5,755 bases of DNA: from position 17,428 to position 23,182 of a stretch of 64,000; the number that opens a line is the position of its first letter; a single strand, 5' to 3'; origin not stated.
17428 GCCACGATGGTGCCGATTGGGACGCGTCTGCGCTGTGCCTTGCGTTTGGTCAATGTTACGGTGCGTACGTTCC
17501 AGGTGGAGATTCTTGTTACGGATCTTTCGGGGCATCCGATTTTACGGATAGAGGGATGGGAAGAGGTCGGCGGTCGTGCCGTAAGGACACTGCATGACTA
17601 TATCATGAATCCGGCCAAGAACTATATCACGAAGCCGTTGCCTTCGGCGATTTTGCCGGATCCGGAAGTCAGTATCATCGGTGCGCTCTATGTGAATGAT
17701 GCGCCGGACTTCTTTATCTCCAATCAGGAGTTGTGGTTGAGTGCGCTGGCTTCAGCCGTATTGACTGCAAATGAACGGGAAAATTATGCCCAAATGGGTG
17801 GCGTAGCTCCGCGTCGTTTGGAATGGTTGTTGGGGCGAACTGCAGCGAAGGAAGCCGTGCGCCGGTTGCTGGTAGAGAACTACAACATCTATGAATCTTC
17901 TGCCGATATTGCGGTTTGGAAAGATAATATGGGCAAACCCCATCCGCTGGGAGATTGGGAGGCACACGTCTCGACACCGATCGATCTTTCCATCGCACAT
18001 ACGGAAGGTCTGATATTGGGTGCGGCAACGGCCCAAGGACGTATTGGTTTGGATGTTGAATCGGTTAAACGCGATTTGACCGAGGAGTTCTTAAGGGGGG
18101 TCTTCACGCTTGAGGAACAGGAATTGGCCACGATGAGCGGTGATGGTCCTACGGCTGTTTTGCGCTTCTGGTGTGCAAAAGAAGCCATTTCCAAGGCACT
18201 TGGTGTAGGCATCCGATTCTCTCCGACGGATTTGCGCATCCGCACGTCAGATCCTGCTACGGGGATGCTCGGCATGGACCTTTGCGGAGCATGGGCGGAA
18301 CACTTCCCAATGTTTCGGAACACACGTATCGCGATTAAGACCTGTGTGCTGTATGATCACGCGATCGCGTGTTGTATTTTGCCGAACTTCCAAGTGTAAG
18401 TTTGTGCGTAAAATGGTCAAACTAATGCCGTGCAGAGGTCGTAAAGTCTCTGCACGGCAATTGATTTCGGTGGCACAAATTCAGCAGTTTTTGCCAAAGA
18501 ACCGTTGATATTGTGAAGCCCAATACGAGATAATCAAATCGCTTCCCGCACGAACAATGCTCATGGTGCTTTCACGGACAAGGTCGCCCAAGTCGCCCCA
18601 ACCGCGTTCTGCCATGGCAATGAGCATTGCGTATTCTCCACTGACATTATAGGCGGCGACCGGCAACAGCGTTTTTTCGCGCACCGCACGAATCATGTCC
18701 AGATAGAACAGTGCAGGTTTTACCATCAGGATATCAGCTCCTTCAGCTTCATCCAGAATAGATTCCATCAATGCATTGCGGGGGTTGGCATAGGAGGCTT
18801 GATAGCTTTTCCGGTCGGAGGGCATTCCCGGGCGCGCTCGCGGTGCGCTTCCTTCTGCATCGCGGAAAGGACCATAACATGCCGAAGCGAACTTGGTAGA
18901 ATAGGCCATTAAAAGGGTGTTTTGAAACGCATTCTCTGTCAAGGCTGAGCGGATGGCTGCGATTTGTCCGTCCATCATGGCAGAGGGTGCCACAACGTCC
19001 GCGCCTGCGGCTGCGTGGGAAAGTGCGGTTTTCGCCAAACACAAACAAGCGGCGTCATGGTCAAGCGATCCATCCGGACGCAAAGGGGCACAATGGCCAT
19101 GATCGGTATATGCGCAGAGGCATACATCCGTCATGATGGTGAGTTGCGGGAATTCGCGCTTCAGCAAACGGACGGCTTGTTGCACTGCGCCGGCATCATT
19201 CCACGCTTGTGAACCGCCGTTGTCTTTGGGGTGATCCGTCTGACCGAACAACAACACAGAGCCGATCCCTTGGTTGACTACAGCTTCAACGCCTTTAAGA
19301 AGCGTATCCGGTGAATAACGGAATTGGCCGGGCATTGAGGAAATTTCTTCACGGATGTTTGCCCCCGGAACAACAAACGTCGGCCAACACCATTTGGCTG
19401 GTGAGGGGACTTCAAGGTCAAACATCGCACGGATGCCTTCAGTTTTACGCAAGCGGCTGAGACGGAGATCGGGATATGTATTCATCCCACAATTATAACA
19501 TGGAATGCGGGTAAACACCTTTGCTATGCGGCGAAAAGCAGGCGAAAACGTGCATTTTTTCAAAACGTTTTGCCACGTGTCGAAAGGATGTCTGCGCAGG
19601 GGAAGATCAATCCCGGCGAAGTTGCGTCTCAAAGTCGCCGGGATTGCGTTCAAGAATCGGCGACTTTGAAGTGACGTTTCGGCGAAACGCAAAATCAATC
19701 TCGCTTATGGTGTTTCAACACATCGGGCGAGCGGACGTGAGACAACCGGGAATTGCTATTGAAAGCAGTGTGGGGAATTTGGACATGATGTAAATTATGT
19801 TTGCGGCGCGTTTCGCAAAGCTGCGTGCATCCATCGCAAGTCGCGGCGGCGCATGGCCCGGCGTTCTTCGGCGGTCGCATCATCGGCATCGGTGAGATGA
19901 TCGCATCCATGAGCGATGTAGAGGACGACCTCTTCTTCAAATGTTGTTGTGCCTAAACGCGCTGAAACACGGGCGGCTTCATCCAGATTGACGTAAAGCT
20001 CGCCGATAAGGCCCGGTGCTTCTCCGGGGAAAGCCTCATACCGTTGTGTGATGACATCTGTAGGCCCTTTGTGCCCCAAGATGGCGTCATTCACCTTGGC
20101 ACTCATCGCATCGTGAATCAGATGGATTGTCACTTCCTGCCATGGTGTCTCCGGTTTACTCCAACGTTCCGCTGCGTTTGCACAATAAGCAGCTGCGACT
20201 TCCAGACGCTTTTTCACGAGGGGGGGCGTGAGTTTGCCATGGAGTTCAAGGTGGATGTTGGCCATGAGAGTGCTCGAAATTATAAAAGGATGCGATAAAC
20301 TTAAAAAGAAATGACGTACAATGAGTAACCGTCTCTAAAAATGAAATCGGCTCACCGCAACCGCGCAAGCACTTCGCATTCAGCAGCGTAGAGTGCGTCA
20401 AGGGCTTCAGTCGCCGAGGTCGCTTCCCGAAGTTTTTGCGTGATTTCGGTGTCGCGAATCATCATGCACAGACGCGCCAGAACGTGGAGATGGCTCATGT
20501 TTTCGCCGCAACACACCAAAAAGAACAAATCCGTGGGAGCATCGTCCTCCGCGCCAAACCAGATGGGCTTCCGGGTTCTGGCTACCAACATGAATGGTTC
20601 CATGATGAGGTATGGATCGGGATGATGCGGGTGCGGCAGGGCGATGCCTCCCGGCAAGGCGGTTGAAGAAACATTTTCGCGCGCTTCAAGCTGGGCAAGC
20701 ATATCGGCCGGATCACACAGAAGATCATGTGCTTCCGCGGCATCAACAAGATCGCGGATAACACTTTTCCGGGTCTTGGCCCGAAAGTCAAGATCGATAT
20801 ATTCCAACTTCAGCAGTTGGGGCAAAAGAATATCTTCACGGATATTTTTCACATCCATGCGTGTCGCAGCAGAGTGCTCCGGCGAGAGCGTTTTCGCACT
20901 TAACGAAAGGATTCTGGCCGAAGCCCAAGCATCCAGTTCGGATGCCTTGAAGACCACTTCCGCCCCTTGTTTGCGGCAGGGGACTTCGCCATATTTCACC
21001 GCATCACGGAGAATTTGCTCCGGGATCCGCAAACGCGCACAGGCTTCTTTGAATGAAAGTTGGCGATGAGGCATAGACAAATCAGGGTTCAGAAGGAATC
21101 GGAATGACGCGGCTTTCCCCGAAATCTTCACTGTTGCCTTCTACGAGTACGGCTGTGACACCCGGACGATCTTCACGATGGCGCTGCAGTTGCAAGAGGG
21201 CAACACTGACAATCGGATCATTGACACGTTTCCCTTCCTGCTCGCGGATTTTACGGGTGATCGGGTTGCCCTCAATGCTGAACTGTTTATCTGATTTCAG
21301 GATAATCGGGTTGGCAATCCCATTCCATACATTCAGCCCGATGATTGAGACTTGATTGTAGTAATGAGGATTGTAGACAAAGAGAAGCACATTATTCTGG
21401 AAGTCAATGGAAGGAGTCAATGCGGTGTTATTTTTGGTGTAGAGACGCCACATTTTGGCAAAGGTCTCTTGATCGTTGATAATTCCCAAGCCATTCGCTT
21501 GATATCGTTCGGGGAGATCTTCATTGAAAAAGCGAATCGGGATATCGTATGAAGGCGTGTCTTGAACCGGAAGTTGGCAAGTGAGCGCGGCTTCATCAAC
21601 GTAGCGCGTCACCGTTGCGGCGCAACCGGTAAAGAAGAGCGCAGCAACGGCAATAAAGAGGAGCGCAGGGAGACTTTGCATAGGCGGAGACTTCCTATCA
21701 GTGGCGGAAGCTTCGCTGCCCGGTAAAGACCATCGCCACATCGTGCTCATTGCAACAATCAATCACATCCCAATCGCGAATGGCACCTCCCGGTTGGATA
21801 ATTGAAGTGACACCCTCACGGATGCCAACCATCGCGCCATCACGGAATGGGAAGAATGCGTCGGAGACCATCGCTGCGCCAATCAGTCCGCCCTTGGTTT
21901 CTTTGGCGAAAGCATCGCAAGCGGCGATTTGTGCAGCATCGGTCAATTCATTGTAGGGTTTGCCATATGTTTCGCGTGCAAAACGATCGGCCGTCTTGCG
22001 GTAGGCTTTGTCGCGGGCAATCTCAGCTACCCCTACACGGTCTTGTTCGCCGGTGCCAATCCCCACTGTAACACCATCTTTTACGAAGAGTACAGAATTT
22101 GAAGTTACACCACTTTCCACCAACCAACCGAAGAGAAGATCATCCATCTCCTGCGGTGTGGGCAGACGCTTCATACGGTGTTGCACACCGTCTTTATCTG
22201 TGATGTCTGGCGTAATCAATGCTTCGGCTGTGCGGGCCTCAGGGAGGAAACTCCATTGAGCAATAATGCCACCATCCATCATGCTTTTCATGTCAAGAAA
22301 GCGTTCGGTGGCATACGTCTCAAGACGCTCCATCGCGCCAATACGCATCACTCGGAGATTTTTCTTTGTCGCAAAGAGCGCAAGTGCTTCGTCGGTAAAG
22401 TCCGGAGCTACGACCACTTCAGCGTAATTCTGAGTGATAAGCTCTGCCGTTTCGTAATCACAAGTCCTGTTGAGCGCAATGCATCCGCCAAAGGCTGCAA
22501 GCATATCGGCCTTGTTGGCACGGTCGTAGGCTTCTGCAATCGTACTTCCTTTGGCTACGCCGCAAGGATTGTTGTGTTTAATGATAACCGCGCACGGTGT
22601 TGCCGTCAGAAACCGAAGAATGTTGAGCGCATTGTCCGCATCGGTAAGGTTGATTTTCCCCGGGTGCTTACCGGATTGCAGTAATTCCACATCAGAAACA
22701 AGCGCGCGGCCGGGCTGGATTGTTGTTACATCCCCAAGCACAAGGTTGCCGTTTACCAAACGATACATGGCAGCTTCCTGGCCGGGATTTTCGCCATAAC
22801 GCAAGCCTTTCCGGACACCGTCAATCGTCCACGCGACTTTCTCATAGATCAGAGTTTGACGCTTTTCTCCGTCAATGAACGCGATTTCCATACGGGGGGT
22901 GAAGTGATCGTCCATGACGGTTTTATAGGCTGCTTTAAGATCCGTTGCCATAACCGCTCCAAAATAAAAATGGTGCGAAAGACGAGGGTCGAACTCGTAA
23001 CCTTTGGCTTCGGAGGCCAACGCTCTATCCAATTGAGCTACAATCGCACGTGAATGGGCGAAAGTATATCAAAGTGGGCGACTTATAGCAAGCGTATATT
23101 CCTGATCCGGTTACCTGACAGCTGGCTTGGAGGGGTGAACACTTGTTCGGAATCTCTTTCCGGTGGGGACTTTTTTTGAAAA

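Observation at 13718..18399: Catalytically dead PUFA/PKS-like module fused to an intact phosphopantetheinyl transferase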

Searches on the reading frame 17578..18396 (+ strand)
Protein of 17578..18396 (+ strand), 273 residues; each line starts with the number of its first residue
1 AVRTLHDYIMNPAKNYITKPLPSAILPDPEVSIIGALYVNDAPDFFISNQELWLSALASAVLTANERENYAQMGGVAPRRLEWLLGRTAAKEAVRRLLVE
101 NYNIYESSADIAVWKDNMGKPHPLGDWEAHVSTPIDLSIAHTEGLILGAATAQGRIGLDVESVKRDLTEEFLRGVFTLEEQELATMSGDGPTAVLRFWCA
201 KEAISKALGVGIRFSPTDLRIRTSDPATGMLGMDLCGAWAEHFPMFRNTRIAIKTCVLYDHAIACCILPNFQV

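Call 71: search_solved_structures(query=window:17578-18396:+, show_alignments=3, max_evalue=1)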
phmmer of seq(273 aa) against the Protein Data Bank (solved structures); distinct sequences matched with E-value up to 1: 18.
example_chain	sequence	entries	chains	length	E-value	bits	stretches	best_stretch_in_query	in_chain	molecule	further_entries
4v58_A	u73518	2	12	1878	6.5e-05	25.7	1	143-242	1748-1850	FATTY ACID SYNTHASE ALPHA SUBUNITS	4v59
5cxd_A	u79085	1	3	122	0.00018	24.3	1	57-147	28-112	Holo-[acyl-carrier-protein] synthase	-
4dxe_A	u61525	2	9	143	0.00028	23.7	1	57-147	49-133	acyl-carrier-protein synthase | Holo-[acyl-carrier-protein] synthase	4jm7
1f80_A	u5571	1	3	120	0.00054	22.7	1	57-143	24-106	HOLO-(ACYL CARRIER PROTEIN) SYNTHASE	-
1f7l_A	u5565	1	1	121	0.00098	21.9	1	57-143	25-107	HOLO-(ACYL CARRIER PROTEIN) SYNTHASE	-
1f7t_A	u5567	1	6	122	0.00099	21.9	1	57-143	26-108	HOLO-(ACYL CARRIER PROTEIN) SYNTHASE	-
1fte_A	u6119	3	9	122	0.0046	19.7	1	57-148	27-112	ACYL CARRIER PROTEIN SYNTHASE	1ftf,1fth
7q5s_A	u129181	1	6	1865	0.0049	19.6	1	152-219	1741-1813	3-oxoacyl-[acyl-carrier-protein] reductase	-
3hyk_A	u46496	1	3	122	0.0052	19.5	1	59-144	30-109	Holo-[acyl-carrier-protein] synthase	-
3qmn_A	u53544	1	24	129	0.076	15.7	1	150-245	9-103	Holo-[acyl-carrier-protein] synthase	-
2was_B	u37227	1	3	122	0.2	14.3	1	154-211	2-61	3-OXOACYL-[ACYL-CARRIER-PROTEIN] SYNTHASE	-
2was_A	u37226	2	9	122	0.22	14.2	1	154-211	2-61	3-OXOACYL-[ACYL-CARRIER-PROTEIN] SYNTHASE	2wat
2cg5_A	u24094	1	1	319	0.23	14.1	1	88-219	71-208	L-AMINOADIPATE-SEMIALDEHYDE DEHYDROGENASE-PHOSPHOPANTETHEINYL TRANSFERASE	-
2byd_A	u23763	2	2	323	0.24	14.1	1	88-219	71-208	HSPC223 | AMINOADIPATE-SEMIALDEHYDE DEHYDROGENASE-PHOSPHOPANTETHEINYL TRANSFERASE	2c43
5suv_A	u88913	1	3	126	0.7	12.5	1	156-221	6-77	Holo-[acyl-carrier-protein] synthase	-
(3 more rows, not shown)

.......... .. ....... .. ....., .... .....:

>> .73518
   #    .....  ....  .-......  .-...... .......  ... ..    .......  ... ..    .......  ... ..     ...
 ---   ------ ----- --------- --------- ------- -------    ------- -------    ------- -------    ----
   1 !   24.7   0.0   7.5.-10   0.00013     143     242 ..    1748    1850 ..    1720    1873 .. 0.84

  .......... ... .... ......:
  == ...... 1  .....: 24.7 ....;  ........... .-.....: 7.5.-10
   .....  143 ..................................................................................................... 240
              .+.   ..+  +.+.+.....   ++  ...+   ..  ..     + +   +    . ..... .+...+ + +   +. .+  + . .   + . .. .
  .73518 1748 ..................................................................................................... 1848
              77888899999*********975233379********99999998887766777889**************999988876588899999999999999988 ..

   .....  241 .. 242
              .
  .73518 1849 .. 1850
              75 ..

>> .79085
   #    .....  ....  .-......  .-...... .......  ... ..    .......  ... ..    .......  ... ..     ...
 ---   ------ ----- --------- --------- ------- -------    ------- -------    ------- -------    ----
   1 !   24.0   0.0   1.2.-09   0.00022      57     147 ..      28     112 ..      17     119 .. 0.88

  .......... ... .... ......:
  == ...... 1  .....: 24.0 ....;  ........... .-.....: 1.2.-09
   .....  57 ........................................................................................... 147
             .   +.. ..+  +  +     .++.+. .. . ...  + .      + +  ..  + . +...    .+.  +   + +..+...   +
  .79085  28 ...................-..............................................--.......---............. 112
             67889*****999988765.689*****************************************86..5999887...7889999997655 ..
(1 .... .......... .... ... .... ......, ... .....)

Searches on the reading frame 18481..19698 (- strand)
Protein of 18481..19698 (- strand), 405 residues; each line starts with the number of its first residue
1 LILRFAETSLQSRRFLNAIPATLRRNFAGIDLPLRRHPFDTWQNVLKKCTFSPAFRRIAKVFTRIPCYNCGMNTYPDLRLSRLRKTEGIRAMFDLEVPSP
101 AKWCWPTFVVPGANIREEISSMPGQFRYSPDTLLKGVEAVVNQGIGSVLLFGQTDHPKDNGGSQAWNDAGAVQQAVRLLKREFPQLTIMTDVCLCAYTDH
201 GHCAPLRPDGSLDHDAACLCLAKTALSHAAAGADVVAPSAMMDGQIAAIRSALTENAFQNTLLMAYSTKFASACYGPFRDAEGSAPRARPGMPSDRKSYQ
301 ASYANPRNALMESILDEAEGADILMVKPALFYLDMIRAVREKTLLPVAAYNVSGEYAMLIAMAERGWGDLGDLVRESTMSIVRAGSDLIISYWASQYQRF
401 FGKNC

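Call 8: search_protein_families(library=pfam, proteins=[window:18481-19698:-], max_evalue=0.001)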
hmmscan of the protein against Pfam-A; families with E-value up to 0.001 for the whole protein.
window:18481-19698:- (405 aa): 1 family
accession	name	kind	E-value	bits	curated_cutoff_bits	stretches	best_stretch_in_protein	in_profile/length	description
PF00490.27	ALAD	-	5.6e-119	397.4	24.6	1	79-398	3-315/317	Delta-aminolevulinic acid dehydratase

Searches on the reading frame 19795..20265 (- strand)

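Call 8: search_protein_families(library=pfam, proteins=[window:19795-20265:-], max_evalue=0.001)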
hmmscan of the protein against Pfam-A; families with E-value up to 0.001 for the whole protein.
window:19795-20265:- (156 aa): 1 family
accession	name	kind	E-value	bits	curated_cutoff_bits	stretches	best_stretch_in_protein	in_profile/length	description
PF02130.23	YbeY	-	2e-13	50.8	25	1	42-145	27-125/129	Endoribonuclease YbeY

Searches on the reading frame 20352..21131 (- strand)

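Call 8: search_protein_families(library=pfam, proteins=[window:20352-21131:-], max_evalue=0.001)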
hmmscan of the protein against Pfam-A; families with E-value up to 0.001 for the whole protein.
window:20352-21131:- (259 aa): 2 families
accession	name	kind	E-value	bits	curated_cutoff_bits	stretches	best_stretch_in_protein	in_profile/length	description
PF00359.27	PTS_EIIA_2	-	1.1e-25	90.7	27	1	106-247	2-141/144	Phosphoenolpyruvate-dependent sugar phosphotransferase system, EIIA 2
PF12728.13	HTH_17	-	4.2e-06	27.4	27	1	25-72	2-49/51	Helix-turn-helix domain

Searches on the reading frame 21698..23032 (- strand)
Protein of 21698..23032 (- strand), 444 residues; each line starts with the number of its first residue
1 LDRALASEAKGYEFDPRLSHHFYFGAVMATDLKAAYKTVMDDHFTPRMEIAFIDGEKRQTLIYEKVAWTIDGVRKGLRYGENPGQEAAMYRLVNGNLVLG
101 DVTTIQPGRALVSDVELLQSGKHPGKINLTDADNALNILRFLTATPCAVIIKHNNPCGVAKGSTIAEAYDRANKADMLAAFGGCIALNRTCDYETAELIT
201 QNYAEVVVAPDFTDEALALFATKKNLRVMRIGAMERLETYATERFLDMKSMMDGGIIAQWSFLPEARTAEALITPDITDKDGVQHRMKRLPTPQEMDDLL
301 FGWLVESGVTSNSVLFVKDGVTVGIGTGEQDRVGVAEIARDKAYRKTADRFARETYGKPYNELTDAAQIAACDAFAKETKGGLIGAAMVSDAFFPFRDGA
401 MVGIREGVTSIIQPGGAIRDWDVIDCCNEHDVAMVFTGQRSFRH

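Call 9: search_protein_families(library=pfam, proteins=[window:21698-23032:-], max_evalue=0.001)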
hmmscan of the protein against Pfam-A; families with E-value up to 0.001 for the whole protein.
window:21698-23032:- (444 aa): 1 family
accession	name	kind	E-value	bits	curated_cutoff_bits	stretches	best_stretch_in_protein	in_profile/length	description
PF01808.24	AICARFT_IMPCHas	-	3.2e-63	214.5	25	1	33-342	46-311/311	AICARFT/IMPCHase bienzyme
